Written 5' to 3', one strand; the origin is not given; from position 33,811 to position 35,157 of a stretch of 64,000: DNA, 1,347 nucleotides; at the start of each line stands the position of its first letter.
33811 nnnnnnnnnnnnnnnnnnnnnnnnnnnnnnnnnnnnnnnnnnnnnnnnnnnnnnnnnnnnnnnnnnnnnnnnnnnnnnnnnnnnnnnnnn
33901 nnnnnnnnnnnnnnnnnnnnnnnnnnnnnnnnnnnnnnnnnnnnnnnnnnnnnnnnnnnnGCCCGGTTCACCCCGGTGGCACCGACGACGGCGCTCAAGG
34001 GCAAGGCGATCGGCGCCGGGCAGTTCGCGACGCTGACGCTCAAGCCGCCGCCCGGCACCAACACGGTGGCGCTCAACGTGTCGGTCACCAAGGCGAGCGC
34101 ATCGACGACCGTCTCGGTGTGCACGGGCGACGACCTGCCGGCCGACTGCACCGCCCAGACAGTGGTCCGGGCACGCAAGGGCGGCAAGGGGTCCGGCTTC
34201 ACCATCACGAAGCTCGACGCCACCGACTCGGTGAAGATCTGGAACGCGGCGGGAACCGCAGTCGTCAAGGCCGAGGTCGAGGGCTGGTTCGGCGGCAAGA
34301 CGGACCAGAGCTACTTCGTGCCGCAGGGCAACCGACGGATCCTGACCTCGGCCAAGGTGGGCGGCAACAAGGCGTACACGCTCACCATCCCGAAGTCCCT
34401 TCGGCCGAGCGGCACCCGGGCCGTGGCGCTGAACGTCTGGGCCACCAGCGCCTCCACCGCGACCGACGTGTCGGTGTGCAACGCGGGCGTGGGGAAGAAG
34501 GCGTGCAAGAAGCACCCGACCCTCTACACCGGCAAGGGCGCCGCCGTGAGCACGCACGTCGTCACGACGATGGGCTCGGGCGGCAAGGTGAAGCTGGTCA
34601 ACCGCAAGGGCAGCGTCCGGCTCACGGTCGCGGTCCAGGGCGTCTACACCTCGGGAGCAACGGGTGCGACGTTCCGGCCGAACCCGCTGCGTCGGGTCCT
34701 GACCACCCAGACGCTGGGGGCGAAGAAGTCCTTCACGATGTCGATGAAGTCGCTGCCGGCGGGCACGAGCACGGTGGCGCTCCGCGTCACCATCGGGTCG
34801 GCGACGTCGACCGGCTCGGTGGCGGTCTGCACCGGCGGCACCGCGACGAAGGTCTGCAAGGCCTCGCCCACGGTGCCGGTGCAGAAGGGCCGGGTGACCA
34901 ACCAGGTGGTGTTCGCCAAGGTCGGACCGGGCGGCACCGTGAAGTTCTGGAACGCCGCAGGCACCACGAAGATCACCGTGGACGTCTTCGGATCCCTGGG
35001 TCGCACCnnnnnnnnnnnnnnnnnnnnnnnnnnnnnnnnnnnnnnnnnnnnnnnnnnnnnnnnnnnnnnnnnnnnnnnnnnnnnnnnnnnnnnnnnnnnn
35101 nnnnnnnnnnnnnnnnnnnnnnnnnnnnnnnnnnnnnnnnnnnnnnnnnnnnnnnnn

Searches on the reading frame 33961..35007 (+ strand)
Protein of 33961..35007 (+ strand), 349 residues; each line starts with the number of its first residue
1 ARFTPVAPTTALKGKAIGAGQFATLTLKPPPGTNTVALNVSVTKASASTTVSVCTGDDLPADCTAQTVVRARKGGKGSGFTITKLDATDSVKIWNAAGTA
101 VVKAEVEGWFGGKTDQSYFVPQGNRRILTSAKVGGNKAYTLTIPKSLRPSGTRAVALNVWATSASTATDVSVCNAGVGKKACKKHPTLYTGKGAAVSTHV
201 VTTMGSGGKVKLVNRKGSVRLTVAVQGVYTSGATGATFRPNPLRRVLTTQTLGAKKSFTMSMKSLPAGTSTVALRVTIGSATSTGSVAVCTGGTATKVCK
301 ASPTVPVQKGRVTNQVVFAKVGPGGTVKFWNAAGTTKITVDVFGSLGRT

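Call 64: predict_structure(alignment_id=A6)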
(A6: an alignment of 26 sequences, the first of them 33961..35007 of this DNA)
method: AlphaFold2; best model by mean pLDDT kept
length: 349 residues; sequences in the alignment: 26
mean_pLDDT: 95.1   pTM: 0.91
mean pLDDT of the five models: 95.1, 94.8, 94.6, 94.5, 94.1
residues with pLDDT >= 90: 323; 70-90: 25; 50-70: 1; < 50: 0
segments of 3 or more residues with pLDDT < 50: none
pLDDT, mean of each block of 10 residues (from residue 1): 94 97 97 95 97 94 93 96 96 98 97 85 93 98 97 97 97 97 96 94 97 98 97 89 90 97 93 96 96 96 92 95 96 98 90
secondary structure, 60 per line:
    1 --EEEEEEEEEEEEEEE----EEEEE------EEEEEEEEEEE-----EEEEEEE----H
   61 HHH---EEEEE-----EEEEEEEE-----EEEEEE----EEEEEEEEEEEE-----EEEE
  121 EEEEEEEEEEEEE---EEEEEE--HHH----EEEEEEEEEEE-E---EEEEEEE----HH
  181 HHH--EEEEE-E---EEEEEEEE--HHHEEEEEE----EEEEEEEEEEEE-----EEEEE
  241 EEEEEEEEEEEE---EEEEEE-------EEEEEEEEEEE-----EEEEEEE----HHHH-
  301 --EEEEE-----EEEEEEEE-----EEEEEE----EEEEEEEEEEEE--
elements in order: E3-17 E22-26 E33-43 E49-55 H60-63 E67-71 E77-84 E90-95 E100-111 E117-133 E137-142 E152-162 E168-174 H179-183 E186-190 E196-203 E209-214 E219-230 E236-252 E256-261 E269-279 E285-291 H296-299 E303-307 E313-320 E326-331 E336-347

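Call 68: fold_search(model_id=the predicted structure, library=pdb)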
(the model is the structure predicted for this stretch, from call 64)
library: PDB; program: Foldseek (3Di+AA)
matches with E <= 10: 1445; with E <= 0.001: 52
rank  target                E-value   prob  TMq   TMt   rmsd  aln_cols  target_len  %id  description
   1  3j31_P                1.6e-07  1.00  0.22  0.20  20.9       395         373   10  Life in the extremes: atomic structure of Sulfolobus Turreted Icosahedral Virus (released 2013-05-01)
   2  9efi_A                1.9e-07  0.99  0.19  0.10  26.0       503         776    8  VIP3Cb1 Protoxin Structure (released 2025-06-18)
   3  4ind_A                2.4e-07  1.00  0.22  0.21  20.5       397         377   10  The Triple Jelly Roll Fold and Turret Assembly in an Archaeal Virus (released 2013-01-23)
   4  5x7o_A                3.4e-07  1.00  0.22  0.09  20.0       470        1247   10  Crystal structure of Paenibacillus sp. 598K alpha-1,6-glucosyltransferase (released 2017-07-26)
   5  9lwg_A                8.4e-07  1.00  0.20  0.14  22.3       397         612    8  Zebrafish ovum lysosomal peptide:N-glycanase (released 2025-12-24)
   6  9vla_A                1.4e-06  0.99  0.20  0.14  19.3       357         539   11  Crystal structure of PNGase Bb in complex with MUXF glycopeptide (released 2026-02-18)
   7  6tfj_A                2.0e-06  0.91  0.19  0.10  26.0       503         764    8  Vip3Aa protoxin structure (released 2020-08-12)
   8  4w8j                  2.3e-06  0.95  0.18  0.07  32.1       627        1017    7  Structure of the full-length insecticidal protein Cry1Ac reveals intriguing details of toxin packaging into in vivo form (released 2014-09-17)
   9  3ecq_A                2.6e-06  0.98  0.21  0.07  24.1       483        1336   10  Endo-alpha-N-acetylgalactosaminidase from Streptococcus pneumoniae: SeMet structure (released 2008-09-09)
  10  5a57                  2.8e-06  0.95  0.19  0.08  24.0       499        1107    9  The structure of GH101 from Streptococcus pneumoniae TIGR4 in complex with PUGT (released 2015-09-02)
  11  6v1v_B                4.9e-06  0.87  0.18  0.10  23.2       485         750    7  VIP3B (VIP3B_2160) adapted for crystallization (released 2019-12-18)
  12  6tfk_A                5.5e-06  0.89  0.19  0.11  26.5       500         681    8  Vip3Aa toxin structure (released 2020-08-12)
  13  6v1v_D                6.9e-06  0.90  0.19  0.11  23.2       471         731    7  VIP3B (VIP3B_2160) adapted for crystallization (released 2019-12-18)
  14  7kwb_A                1.4e-05  0.82  0.19  0.16  24.9       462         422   12  Surface glycan-binding protein B from Bacteroides thetaiotaomicron (released 2021-02-17)
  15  6v1v_A                2.5e-05  0.69  0.18  0.10  23.4       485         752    7  VIP3B (VIP3B_2160) adapted for crystallization (released 2019-12-18)
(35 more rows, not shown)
